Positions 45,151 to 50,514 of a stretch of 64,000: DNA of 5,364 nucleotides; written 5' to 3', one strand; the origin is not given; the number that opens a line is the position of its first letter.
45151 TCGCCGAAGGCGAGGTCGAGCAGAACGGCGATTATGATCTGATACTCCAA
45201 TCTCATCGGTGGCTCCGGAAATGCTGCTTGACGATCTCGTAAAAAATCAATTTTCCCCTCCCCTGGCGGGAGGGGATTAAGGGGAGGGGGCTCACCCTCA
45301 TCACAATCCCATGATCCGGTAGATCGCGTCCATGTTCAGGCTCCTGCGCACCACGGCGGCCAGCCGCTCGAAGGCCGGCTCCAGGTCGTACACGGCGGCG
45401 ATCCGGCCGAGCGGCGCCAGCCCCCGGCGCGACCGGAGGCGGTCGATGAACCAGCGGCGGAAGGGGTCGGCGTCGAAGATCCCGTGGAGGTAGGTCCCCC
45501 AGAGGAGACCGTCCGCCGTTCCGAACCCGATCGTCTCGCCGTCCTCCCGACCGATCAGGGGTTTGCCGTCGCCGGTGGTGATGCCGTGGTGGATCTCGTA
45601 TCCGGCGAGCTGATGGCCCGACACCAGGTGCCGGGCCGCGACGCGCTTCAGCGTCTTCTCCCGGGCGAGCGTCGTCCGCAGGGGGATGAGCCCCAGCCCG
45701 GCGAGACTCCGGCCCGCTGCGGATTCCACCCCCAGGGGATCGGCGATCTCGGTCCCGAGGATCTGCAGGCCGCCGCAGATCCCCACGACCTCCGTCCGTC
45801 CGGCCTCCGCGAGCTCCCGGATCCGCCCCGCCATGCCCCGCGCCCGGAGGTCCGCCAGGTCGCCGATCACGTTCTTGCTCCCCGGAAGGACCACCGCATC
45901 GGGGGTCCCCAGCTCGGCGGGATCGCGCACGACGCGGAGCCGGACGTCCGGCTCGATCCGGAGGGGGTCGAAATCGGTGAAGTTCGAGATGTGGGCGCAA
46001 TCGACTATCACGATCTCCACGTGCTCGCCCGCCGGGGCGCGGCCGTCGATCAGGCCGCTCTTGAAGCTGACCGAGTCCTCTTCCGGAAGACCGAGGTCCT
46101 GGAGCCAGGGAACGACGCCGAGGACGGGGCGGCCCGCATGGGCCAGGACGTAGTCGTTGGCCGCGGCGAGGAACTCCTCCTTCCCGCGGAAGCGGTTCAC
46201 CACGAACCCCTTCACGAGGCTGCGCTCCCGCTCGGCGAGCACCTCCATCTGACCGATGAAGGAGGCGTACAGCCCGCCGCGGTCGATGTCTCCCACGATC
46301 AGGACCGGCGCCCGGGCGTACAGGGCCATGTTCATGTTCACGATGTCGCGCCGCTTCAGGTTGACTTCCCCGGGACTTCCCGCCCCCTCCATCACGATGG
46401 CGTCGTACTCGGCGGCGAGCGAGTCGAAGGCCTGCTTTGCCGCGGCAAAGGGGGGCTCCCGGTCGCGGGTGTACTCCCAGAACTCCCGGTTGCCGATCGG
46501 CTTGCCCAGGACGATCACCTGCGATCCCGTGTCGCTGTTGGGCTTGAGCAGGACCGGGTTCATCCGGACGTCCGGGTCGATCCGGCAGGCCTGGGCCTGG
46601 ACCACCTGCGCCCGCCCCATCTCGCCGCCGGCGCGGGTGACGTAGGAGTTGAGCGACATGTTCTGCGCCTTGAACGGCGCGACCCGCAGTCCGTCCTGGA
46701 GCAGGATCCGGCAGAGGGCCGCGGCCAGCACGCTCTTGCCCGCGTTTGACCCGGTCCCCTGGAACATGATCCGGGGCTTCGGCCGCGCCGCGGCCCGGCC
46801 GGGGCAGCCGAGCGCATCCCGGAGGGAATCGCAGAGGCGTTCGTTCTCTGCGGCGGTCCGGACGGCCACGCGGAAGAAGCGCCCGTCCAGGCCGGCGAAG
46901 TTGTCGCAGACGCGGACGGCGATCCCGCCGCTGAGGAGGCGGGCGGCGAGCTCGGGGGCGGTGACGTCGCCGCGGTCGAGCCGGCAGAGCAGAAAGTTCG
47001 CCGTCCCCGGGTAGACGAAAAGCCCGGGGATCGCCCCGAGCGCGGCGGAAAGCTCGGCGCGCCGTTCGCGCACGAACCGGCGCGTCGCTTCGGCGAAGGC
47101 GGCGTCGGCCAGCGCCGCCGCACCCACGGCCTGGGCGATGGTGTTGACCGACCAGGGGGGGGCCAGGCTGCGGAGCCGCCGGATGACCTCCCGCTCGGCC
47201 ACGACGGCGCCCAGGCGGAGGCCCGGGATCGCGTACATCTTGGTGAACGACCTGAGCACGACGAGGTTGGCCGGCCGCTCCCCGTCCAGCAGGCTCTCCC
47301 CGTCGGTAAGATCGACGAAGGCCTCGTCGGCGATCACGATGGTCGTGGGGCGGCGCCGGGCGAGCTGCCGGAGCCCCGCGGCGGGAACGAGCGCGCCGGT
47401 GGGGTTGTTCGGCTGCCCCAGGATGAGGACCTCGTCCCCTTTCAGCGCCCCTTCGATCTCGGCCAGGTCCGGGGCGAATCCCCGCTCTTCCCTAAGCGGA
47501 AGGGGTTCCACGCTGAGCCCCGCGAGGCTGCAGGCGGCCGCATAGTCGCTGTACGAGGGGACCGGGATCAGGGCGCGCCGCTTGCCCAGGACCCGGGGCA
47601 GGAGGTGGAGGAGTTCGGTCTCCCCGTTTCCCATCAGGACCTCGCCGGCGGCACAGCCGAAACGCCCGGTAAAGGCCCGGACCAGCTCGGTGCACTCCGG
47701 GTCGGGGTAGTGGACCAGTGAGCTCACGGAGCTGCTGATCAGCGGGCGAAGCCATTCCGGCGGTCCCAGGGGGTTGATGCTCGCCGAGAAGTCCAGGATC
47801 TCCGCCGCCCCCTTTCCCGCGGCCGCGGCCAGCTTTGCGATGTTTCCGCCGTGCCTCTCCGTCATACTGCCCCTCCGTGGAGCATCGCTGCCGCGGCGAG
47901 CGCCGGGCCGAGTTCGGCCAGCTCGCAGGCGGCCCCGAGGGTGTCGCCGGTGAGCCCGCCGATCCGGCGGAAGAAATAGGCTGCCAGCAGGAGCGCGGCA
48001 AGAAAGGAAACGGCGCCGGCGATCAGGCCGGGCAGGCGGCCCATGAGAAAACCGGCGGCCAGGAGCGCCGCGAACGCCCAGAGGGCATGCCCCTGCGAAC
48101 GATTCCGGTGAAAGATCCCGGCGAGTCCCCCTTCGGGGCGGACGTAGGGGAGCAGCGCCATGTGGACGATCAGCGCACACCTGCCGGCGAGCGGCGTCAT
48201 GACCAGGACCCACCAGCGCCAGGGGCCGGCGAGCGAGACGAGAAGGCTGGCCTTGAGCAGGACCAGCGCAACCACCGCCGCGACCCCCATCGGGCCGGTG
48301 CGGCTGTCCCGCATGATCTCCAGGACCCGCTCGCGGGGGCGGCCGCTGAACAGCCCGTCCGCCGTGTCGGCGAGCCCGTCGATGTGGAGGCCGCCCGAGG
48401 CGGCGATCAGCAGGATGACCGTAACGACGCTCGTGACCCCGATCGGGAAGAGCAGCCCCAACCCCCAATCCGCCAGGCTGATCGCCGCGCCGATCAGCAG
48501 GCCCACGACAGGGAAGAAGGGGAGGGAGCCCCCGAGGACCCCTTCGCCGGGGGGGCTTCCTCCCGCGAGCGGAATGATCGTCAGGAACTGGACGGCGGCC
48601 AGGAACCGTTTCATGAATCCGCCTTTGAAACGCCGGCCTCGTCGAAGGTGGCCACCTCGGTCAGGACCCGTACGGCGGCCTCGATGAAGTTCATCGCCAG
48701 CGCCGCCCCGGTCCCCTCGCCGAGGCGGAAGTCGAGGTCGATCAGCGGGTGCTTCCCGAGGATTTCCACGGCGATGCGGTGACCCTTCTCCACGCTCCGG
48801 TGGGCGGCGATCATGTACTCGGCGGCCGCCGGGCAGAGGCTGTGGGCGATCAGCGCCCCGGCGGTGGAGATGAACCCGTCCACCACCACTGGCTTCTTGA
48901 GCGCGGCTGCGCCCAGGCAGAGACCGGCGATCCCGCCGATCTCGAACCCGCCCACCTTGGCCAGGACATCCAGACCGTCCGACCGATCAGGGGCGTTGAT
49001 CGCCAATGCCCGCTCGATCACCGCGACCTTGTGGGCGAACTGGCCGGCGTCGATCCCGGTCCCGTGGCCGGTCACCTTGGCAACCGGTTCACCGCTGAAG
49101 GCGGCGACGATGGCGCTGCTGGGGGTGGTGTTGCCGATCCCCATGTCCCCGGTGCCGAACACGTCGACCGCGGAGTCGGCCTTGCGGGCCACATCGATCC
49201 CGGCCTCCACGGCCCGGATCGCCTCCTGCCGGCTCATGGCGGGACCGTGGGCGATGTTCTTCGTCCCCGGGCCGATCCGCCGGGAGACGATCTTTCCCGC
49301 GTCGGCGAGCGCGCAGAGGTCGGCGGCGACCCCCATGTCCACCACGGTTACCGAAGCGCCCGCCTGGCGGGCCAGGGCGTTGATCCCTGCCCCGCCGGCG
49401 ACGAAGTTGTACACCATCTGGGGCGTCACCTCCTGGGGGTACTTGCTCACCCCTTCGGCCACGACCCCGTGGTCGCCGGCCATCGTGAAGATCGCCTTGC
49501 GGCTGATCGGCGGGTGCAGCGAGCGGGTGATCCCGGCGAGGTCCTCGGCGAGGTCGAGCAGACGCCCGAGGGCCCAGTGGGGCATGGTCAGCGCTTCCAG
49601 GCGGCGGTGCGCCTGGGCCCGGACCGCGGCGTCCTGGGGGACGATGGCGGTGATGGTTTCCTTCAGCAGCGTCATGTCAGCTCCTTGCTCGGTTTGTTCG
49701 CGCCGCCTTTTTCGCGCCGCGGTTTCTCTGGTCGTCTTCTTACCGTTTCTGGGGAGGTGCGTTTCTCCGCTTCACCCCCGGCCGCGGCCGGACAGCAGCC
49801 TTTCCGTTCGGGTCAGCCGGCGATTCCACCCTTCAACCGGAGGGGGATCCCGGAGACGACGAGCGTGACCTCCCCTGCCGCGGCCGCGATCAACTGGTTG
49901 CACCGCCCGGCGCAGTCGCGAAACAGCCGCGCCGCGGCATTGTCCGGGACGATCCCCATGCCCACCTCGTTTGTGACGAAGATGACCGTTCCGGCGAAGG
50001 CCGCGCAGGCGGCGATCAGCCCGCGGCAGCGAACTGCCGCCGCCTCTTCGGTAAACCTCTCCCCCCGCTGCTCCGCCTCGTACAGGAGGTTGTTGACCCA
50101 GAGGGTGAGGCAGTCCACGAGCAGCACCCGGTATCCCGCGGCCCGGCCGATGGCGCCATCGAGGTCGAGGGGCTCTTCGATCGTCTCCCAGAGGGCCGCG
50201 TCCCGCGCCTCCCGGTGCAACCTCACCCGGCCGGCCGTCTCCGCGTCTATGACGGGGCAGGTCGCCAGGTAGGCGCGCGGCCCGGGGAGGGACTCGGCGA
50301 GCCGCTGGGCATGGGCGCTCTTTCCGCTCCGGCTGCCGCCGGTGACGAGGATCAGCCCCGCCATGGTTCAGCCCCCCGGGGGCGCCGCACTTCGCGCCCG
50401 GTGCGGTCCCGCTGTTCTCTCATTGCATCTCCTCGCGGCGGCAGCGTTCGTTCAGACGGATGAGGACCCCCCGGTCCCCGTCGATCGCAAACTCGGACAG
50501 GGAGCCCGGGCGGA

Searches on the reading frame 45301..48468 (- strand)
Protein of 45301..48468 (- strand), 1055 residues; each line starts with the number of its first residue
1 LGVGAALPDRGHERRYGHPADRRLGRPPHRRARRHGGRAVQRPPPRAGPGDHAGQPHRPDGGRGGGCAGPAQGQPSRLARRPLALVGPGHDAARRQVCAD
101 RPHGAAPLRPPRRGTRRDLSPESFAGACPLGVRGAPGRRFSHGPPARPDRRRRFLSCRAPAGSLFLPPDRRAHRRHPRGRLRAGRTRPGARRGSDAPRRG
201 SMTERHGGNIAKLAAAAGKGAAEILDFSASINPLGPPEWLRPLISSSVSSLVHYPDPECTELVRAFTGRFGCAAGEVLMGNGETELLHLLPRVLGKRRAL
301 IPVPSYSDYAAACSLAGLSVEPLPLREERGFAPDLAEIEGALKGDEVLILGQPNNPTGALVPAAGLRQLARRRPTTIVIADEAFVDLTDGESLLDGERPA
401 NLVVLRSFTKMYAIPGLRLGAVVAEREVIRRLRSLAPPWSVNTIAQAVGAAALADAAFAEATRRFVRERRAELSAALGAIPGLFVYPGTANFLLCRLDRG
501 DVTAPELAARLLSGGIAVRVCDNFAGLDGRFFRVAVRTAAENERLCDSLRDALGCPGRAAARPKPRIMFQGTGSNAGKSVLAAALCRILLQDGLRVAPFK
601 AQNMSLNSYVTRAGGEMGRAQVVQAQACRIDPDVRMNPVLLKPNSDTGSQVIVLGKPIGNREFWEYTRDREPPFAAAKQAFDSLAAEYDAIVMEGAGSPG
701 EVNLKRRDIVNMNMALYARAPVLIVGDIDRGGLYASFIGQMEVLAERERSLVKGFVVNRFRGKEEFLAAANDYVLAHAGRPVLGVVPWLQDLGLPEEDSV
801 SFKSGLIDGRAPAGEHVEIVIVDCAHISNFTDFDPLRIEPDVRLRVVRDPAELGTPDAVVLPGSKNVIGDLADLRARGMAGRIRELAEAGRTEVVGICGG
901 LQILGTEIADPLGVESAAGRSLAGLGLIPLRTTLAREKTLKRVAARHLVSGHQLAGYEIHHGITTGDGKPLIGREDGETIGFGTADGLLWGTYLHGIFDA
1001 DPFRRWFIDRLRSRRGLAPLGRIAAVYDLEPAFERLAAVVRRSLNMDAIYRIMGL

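Call 46: search_protein_families(library=pfam, proteins=[window:45301-48468:-], max_evalue=0.00001)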
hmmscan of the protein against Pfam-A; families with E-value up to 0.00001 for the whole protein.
window:45301-48468:- (1055 aa): 4 families
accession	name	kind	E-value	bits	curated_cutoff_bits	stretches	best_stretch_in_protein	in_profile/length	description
PF07685.20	GATase_3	-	3.8e-48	164.2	27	1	818-1002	1-195/196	CobB/CobQ-like glutamine amidotransferase domain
PF00155.27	Aminotran_1_2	-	6.1e-45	154.4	19.7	1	224-549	3-361/361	Aminotransferase class I and II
PF01656.29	CbiA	-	1.8e-19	70.4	25.4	1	567-792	1-115/125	CobQ/CobB/MinD/ParA nucleotide binding domain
PF13500.12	AAA_26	-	2.6e-14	54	27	1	567-793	3-195/198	AAA domain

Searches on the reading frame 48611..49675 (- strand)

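Call 46: search_protein_families(library=pfam, proteins=[window:48611-49675:-], max_evalue=0.00001)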
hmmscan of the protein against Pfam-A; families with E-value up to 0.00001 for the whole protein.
window:48611-49675:- (354 aa): 1 family
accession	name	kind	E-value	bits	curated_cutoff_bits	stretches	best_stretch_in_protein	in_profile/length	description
PF02277.22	DBI_PRT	-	1.5e-131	439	22.6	1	12-349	2-329/329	Phosphoribosyltransferase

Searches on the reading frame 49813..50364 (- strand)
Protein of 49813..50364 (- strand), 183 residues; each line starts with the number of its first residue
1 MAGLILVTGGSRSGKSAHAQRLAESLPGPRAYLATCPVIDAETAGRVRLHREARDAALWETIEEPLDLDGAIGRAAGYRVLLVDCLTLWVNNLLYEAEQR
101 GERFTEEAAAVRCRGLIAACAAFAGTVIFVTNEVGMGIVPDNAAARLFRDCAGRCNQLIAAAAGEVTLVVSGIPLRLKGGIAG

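Call 46: search_protein_families(library=pfam, proteins=[window:49813-50364:-], max_evalue=0.00001)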
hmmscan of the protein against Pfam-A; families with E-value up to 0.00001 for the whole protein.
window:49813-50364:- (183 aa): 1 family
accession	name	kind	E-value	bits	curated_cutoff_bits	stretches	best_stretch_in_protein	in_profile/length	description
PF02283.22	CobU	-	6.3e-57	192.2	27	1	5-177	1-168/168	Cobinamide kinase / cobinamide phosphate guanyltransferase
